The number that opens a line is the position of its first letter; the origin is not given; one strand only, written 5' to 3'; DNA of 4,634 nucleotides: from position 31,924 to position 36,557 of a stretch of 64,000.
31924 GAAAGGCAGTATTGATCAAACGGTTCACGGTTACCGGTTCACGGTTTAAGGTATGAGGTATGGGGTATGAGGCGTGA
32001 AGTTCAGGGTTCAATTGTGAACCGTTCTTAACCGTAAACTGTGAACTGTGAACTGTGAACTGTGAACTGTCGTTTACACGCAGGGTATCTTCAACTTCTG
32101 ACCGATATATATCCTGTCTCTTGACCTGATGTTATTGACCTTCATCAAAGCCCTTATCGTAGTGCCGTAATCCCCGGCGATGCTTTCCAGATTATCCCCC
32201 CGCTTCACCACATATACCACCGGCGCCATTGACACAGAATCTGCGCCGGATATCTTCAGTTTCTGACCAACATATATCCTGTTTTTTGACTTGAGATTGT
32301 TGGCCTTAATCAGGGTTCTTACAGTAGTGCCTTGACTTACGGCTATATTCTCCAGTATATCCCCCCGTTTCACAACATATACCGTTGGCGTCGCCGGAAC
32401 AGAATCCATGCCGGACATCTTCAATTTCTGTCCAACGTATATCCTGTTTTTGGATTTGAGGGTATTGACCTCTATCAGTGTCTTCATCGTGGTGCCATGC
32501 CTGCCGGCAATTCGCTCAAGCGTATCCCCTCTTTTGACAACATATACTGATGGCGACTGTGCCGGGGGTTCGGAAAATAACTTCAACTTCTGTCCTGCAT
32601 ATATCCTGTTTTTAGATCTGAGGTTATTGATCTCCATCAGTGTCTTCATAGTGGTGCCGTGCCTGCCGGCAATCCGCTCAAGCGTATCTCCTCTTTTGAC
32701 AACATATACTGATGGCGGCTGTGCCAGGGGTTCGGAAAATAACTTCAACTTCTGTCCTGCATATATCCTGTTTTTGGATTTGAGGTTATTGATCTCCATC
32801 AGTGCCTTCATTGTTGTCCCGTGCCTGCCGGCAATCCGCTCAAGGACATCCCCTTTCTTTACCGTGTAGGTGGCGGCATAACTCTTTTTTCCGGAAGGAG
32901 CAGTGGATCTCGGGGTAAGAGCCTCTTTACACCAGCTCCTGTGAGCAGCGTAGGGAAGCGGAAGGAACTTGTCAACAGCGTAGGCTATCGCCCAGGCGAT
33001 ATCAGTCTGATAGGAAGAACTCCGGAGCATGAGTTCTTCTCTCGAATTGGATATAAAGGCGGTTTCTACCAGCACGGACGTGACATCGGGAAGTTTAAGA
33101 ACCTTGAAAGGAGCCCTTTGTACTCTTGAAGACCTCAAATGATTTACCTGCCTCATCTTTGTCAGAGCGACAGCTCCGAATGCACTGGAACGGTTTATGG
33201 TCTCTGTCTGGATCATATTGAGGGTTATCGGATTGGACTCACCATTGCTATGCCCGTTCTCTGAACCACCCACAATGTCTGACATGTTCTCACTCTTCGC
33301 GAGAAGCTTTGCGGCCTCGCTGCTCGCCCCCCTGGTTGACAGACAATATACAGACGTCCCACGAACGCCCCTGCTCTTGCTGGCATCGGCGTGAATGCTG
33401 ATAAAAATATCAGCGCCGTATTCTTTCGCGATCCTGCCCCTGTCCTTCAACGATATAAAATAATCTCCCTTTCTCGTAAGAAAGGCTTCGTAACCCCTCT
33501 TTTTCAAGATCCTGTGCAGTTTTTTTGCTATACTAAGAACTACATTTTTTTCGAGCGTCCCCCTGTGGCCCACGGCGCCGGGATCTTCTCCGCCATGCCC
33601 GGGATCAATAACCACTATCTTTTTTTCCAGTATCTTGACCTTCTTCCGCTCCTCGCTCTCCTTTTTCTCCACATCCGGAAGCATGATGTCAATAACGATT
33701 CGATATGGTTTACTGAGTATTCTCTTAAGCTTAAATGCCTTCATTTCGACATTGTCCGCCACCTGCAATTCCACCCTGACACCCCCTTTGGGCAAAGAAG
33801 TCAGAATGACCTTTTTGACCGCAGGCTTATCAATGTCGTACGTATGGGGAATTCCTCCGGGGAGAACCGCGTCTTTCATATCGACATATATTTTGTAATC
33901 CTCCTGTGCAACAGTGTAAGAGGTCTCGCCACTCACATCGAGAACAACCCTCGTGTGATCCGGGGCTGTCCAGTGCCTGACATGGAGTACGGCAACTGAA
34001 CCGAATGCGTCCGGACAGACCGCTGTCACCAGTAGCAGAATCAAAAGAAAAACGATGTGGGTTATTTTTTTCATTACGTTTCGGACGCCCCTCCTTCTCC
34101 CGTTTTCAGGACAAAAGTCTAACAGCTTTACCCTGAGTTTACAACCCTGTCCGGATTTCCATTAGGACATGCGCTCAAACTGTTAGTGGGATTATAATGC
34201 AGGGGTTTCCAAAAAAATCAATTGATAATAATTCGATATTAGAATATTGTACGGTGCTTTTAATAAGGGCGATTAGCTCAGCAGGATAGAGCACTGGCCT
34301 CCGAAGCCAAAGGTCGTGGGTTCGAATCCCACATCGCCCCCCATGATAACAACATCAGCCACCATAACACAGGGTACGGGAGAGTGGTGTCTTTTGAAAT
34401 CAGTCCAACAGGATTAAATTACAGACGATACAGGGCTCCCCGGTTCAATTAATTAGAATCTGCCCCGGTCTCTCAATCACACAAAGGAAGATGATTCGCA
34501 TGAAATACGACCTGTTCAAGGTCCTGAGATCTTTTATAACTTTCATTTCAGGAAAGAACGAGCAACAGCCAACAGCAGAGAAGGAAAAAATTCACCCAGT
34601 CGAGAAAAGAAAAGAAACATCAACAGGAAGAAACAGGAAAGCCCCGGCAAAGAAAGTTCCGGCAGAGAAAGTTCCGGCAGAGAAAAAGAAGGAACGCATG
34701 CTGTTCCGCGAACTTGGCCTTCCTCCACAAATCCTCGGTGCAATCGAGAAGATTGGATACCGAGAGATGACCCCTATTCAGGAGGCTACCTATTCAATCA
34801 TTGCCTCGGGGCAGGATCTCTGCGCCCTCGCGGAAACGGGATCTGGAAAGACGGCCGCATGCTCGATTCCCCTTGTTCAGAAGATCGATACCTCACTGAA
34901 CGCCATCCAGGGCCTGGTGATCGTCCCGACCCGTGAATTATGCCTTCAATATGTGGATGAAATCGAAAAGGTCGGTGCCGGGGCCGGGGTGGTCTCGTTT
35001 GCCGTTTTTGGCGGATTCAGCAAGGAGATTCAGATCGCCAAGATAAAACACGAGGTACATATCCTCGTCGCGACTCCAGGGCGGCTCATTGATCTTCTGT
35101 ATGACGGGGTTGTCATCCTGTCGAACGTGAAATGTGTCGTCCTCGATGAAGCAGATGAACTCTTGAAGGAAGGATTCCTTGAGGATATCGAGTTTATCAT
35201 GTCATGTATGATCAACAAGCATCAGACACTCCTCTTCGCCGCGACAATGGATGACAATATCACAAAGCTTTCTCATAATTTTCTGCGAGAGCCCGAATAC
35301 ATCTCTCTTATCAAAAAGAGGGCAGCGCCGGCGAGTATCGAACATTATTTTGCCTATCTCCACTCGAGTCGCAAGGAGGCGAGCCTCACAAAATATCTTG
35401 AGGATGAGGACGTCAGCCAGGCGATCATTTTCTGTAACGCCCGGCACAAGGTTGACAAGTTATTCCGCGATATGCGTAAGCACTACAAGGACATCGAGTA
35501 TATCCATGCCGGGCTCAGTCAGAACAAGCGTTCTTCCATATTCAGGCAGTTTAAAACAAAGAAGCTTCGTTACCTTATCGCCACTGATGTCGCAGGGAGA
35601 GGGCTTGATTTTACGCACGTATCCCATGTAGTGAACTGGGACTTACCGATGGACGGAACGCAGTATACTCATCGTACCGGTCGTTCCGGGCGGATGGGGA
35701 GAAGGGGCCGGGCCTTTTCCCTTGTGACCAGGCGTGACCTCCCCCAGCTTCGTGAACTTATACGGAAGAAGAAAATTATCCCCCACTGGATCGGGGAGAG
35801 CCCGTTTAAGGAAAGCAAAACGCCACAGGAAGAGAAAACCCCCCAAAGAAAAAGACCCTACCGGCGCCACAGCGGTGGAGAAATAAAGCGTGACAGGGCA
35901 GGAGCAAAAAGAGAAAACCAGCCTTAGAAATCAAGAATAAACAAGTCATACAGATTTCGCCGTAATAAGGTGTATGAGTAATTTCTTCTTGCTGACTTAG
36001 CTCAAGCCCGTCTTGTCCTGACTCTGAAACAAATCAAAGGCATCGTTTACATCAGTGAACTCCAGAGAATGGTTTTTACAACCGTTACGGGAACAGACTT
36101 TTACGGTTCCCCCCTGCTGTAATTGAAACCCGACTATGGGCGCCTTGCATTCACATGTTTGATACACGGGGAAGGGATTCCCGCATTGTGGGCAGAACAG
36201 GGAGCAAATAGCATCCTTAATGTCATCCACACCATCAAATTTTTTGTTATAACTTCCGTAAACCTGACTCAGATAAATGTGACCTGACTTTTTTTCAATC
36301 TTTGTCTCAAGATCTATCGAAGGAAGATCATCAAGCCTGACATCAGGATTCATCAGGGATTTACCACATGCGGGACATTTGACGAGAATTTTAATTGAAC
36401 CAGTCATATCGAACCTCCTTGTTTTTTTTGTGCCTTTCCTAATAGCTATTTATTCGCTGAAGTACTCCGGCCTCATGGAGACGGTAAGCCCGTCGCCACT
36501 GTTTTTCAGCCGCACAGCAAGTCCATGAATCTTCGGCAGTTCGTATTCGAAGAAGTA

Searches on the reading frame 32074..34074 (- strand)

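Call 8: search_protein_families(library=pfam, proteins=[window:32074-34074:-], max_evalue=0.0001)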
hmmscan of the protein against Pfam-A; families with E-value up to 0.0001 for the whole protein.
window:32074-34074:- (666 aa): 8 families
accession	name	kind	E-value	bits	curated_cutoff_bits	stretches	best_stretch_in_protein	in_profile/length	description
PF01476.26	LysM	-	1.6e-86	284.5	20.9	5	457-499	1-42/43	LysM domain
PF01520.23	Amidase_3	-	1e-47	162.8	27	1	154-368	1-173/174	N-acetylmuramoyl-L-alanine amidase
PF23473.1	LysM3_LYK4_5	-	2.5e-27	95.1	29.3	0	402-438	4-39/48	LYK4/5 LysM3 domain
PF23472.1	LysM2_CERK1_LYK3_4_5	-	1.5e-16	60.4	27.4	0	619-664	6-54/56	LYK3/4/5 LysM2 domain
PF11741.13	AMIN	-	1.2e-08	35.4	20.5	1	32-119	2-91/101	AMIN domain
PF23446.1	LysM1_NFP_LYK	-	1.4e-06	29.5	36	0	627-664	16-54/60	NFP/LYK LysM1 domain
PF23577.1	LysM_RLK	-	1.8e-06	28.3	27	0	621-644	3-25/44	LysM domain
PF09103.16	BRCA-2_OB1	-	3.9e-05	24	25.6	0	592-622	64-94/123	BRCA2, oligonucleotide/oligosaccharide-binding, domain 1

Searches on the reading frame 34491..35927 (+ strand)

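Call 8: search_protein_families(library=pfam, proteins=[window:34491-35927:+], max_evalue=0.0001)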
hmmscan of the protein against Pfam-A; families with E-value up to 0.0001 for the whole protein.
window:34491-35927:+ (478 aa): 3 families
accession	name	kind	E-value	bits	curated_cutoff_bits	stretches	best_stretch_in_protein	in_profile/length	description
PF00270.35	DEAD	-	2.1e-44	151.6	26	1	94-259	1-166/167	DEAD/DEAH box helicase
PF00271.37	Helicase_C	-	1.7e-27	96.2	23.5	1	295-403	2-110/110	Helicase conserved C-terminal domain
PF04851.21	ResIII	-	3e-06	27.7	22.5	1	108-253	24-162/164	Type III restriction enzyme, res subunit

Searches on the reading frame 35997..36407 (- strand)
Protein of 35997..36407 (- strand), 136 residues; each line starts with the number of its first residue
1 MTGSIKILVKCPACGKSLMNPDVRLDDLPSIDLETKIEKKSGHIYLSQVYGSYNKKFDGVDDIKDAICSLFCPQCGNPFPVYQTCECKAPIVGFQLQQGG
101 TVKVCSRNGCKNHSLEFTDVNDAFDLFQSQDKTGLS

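Call 8: search_protein_families(library=pfam, proteins=[window:35997-36407:-], max_evalue=0.0001)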
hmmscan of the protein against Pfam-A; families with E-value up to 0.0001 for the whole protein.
window:35997-36407:- (136 aa): 0 families

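Call 87: search_protein_families(library=pfam, proteins=[window:35997-36407:-], max_evalue=0.01)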
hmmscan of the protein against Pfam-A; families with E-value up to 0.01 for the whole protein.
window:35997-36407:- (136 aa): 2 families
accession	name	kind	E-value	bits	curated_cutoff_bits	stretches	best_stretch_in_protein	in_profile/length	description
PF13248.11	Zn_ribbon_3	-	0.00066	19.5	27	0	9-23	3-16/26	zinc-ribbon domain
PF24460.1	DUF7575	-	0.0069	16.2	28.5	0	9-22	4-16/28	Domain of unknown function (DUF7575)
